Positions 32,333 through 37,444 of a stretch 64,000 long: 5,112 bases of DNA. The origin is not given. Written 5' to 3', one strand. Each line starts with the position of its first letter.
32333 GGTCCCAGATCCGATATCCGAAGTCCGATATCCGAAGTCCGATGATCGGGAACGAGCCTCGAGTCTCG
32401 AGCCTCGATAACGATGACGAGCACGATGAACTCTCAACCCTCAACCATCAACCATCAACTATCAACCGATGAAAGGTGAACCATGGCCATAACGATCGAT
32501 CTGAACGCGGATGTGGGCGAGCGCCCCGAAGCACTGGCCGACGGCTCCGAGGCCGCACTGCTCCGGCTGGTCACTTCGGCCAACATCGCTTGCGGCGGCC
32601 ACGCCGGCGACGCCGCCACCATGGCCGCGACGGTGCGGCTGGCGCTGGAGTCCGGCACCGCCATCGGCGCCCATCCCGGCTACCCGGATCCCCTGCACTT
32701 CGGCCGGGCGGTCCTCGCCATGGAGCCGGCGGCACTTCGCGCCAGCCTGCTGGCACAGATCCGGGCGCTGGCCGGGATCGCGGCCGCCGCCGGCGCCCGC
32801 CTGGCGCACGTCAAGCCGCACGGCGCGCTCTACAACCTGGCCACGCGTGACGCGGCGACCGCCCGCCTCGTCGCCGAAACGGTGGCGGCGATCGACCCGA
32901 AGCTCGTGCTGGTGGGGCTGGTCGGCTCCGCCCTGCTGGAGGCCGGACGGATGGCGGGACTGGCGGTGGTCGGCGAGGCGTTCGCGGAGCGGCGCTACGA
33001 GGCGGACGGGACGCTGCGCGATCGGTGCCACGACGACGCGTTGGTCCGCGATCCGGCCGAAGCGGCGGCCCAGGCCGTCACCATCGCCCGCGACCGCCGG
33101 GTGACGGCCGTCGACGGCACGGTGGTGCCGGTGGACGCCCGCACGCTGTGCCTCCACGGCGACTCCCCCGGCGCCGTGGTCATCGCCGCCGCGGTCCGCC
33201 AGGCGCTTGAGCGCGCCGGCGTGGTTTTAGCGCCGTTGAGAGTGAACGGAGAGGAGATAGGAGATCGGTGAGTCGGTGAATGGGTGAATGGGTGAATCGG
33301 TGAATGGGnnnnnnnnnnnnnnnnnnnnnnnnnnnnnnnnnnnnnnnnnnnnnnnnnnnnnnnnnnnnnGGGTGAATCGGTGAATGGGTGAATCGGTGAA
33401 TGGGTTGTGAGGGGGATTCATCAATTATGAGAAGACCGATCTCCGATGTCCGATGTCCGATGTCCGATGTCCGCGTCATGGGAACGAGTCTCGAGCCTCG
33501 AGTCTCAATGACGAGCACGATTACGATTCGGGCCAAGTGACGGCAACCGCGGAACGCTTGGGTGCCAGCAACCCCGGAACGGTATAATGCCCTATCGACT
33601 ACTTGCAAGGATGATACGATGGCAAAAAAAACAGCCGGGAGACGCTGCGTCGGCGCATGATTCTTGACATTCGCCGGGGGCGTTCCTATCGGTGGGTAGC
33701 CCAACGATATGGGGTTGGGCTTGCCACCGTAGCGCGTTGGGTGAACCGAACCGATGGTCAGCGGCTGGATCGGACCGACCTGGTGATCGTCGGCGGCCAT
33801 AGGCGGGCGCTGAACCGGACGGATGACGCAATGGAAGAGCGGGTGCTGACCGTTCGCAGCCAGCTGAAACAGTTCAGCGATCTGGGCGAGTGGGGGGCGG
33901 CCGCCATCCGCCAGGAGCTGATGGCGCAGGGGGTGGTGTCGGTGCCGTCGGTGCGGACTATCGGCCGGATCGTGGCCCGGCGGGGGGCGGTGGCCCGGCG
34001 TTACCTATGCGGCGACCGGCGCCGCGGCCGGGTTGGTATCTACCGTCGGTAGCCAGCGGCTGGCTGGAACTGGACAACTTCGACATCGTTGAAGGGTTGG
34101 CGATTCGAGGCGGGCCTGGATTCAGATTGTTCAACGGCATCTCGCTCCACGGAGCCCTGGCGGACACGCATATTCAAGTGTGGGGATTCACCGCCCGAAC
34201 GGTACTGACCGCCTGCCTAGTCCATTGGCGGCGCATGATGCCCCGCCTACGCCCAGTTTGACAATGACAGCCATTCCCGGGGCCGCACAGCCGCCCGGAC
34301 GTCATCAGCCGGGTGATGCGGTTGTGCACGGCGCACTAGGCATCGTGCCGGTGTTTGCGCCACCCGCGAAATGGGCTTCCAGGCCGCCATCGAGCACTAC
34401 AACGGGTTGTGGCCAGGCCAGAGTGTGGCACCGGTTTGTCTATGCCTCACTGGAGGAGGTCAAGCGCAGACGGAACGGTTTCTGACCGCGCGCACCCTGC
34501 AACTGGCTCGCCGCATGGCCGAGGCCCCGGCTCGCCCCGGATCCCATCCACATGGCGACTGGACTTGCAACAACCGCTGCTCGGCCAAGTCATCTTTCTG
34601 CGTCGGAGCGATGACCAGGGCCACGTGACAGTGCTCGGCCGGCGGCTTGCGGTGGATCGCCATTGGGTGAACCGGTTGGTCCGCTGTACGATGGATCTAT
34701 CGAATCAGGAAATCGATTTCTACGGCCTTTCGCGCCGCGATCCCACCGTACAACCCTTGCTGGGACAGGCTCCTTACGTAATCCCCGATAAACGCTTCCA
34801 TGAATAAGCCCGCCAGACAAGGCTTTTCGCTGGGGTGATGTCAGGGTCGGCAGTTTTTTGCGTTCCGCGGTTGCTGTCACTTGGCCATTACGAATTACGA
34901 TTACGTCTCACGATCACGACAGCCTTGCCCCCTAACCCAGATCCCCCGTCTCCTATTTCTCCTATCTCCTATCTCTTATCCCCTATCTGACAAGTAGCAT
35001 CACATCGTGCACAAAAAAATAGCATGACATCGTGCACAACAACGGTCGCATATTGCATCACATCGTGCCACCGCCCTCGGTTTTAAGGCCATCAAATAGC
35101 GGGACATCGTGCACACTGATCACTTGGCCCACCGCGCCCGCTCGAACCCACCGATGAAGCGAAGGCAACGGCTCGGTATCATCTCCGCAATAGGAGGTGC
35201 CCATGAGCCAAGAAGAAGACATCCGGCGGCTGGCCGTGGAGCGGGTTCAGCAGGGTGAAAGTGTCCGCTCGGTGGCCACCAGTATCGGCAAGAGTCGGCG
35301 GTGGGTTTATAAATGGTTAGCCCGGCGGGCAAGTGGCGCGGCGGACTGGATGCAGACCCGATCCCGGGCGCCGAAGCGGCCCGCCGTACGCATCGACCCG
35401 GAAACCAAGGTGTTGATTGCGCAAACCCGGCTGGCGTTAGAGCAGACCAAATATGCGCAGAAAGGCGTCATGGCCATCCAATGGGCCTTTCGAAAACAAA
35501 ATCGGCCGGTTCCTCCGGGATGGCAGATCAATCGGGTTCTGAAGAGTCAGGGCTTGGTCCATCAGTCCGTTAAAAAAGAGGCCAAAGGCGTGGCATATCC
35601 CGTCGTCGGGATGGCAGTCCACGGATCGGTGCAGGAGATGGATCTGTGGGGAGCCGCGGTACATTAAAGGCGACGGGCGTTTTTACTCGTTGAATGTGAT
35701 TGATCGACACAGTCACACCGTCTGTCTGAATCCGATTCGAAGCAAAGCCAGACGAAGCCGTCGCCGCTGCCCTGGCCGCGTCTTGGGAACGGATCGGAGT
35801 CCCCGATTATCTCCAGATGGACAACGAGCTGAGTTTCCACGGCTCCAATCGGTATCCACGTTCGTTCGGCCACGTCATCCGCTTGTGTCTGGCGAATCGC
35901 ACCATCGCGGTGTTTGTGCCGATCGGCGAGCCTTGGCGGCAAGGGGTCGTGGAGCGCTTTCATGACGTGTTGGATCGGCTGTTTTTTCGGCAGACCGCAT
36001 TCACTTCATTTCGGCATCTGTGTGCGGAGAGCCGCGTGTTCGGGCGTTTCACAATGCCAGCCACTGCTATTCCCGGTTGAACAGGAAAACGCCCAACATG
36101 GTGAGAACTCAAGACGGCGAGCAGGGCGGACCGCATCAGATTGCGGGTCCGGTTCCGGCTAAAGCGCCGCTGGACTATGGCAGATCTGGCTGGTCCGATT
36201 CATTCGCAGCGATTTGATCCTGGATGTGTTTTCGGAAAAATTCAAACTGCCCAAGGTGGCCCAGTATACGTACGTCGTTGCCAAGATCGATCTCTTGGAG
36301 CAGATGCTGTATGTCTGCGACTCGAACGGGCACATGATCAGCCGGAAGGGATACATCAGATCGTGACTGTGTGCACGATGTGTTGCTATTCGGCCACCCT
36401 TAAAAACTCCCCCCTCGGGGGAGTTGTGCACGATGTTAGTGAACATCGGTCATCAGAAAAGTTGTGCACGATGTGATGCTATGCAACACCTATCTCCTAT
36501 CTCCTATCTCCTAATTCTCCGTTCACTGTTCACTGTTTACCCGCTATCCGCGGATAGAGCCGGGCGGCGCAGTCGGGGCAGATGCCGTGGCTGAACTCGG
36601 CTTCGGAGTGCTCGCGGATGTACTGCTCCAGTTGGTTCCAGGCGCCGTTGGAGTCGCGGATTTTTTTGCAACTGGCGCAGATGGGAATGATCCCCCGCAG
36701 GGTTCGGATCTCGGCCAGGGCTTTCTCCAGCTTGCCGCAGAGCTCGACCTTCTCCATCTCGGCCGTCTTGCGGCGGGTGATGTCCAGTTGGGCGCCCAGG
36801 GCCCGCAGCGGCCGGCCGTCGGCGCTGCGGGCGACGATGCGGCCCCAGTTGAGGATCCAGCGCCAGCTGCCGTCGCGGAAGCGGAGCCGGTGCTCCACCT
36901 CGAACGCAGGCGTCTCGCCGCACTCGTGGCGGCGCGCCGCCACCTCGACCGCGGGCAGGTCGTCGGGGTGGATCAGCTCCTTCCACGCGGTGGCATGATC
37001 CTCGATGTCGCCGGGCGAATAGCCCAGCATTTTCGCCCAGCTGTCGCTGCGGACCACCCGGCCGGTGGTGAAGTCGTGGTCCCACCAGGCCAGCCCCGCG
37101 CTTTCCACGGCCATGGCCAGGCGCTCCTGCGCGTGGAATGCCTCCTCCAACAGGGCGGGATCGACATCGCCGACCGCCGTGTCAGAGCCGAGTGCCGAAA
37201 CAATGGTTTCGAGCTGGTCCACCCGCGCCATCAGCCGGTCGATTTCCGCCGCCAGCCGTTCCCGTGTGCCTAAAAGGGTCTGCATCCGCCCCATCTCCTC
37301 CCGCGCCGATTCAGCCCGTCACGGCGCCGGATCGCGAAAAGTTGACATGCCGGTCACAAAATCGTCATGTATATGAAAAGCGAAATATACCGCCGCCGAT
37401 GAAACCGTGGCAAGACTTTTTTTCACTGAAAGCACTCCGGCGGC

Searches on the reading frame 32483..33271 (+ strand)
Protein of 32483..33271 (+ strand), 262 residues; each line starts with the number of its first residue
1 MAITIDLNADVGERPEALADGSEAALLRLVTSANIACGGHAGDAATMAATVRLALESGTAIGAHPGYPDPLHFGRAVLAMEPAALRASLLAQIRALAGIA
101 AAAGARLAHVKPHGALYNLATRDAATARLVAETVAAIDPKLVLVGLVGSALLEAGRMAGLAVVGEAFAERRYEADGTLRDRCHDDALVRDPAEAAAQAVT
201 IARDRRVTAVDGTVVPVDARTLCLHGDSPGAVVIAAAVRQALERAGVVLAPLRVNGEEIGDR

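Call 69: search_protein_families(library=pfam, proteins=[window:32483-33271:+], max_evalue=0.001)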
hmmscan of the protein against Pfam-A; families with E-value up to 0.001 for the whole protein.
window:32483-33271:+ (262 aa): 1 family
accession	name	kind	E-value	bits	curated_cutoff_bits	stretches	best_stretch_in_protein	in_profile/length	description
PF03746.21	LamB_YcsF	-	6.7e-86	288.3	22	1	5-243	1-239/239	LamB/YcsF family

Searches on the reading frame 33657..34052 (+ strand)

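Call 69: search_protein_families(library=pfam, proteins=[window:33657-34052:+], max_evalue=0.001)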
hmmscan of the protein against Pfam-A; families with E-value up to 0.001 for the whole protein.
window:33657-34052:+ (131 aa): 3 families
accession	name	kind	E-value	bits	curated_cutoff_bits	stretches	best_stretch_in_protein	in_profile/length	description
PF13565.12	HTH_32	-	9.6e-08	32.9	33.7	1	24-105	1-72/73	Homeodomain-like domain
PF13551.12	HTH_29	-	9.3e-05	22.9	28.1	1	2-61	5-64/64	Winged helix-turn helix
PF13518.12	HTH_28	-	0.00077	19.9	25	1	2-36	6-40/52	Helix-turn-helix domain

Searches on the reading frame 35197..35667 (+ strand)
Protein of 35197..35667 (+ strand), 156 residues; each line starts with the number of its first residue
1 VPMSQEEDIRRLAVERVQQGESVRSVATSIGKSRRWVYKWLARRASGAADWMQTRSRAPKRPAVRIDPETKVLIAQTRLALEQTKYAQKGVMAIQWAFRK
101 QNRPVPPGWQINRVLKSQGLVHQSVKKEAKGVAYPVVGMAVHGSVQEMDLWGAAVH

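Call 69: search_protein_families(library=pfam, proteins=[window:35197-35667:+], max_evalue=0.001)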
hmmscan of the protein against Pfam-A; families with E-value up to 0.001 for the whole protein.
window:35197-35667:+ (156 aa): 3 families
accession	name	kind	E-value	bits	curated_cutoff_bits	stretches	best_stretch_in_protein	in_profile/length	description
PF13384.12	HTH_23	-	1.3e-08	34.9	24.6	1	5-49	2-47/50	Homeodomain-like domain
PF13551.12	HTH_29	-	2.3e-07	31.3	28.1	1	10-70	1-62/64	Winged helix-turn helix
PF13011.12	LZ_Tnp_IS481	-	1e-05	26.1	22.2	1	10-78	14-83/85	leucine-zipper of insertion element IS481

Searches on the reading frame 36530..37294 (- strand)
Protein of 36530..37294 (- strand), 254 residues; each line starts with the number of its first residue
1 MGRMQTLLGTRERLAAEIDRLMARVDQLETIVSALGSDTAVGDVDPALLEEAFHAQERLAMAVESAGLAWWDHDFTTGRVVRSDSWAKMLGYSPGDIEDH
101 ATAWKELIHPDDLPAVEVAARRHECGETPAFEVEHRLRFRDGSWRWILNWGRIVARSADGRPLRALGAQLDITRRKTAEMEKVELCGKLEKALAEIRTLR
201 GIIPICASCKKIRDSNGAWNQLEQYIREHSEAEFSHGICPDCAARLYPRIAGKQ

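Call 4: search_protein_families(library=pfam, proteins=[window:36530-37294:-], max_evalue=0.01)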
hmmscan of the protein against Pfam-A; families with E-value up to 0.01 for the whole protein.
window:36530-37294:- (254 aa): 3 families
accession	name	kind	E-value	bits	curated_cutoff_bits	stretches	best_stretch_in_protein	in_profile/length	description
PF08447.18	PAS_3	-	2e-19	70.1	25.6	1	81-167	3-87/89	PAS fold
PF08448.16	PAS_4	-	8.5e-06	26.4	23.1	1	67-176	7-109/110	PAS fold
PF13426.13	PAS_9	-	0.0079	16.9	27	0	83-173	17-102/103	PAS domain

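Call 5: search_protein_families(library=ncbifam, proteins=[window:36530-37294:-], max_evalue=0.01)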
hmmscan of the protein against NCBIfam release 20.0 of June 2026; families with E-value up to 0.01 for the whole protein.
window:36530-37294:- (254 aa): 6 families
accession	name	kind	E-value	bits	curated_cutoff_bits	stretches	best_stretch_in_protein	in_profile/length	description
NF053781.1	cdiGMPphdstlr2612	equivalog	3.3e-19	68.1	1600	1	55-181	585-709/1268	Tlr1612 family c-di-GMP phosphodiesterase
NF052573.1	HisKinEspAMyxo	equivalog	8.3e-15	53.9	1400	1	55-181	128-252/755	serine histidine kinase EspA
TIGR00229.1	sensory_box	domain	1.2e-10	41.6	22.9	1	56-180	4-124/126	PAS domain S-box protein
NF007298.0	PRK09776.1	equivalog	2.2e-10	39.1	1135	1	56-177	428-545/1111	diguanylate cyclase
NF041777.1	sens_FixL_Rhizob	equivalog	6.7e-07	28.3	850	1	63-181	2-117/485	sensor protein FixL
NF041880.1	EPS_EpsF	equivalog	0.00018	20.1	900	1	83-161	170-246/492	response regulator EpsF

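Call 31: search_protein_families(library=padloc, proteins=[window:36530-37294:-], max_evalue=0.01)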
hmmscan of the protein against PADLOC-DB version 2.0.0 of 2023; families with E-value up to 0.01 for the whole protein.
window:36530-37294:- (254 aa): 0 families

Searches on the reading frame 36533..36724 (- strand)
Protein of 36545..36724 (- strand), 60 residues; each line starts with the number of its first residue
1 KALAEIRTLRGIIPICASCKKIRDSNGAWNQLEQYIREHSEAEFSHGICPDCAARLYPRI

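Call 54: search_protein_families(library=pfam, proteins=[window:36533-36700:-], max_evalue=10)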
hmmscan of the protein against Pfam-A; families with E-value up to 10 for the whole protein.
seq(56 aa): 5 families
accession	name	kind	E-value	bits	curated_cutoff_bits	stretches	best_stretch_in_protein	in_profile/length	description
PF18912.6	DZR_2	-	0.026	14.8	27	1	35-52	18-34/56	Double zinc ribbon domain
PF23783.1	Zn_ribbon_TiaS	-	0.028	14.6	27.3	1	6-19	2-15/41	TiaS C-terminal zinc ribbon domain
PF11238.13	DUF3039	-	0.042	14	22.7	1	5-16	43-54/56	Protein of unknown function (DUF3039)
PF24042.1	DUF7351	-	0.046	13.9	31.2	1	15-52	44-80/177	Domain of unknown function (DUF7351)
PF18073.7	Zn_ribbon_LapB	-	0.66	10.2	25.7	1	38-46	14-22/28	Rubredoxin metal binding domain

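Call 73: search_dna_similar(query=window:36545-36724:-, collection=plasmids, mode=protein, max_rows=12, max_evalue=0.001)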
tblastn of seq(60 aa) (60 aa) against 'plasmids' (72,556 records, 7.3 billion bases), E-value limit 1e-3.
Records with a match: 1; places in all: 1; records where one place covers at least 80% of the query: 0.
Best place of each record, by identity: <60% 1.
By first word of the organism name: Dongshaea 1.
By predicted mobility (MOB-suite, as given by PLSDB): mobilizable 1.
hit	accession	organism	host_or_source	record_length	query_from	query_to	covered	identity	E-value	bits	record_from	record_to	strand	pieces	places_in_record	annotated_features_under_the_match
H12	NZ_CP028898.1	Dongshaea marina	bacteria cell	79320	14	60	78%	53.2%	5e-9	56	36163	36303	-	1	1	none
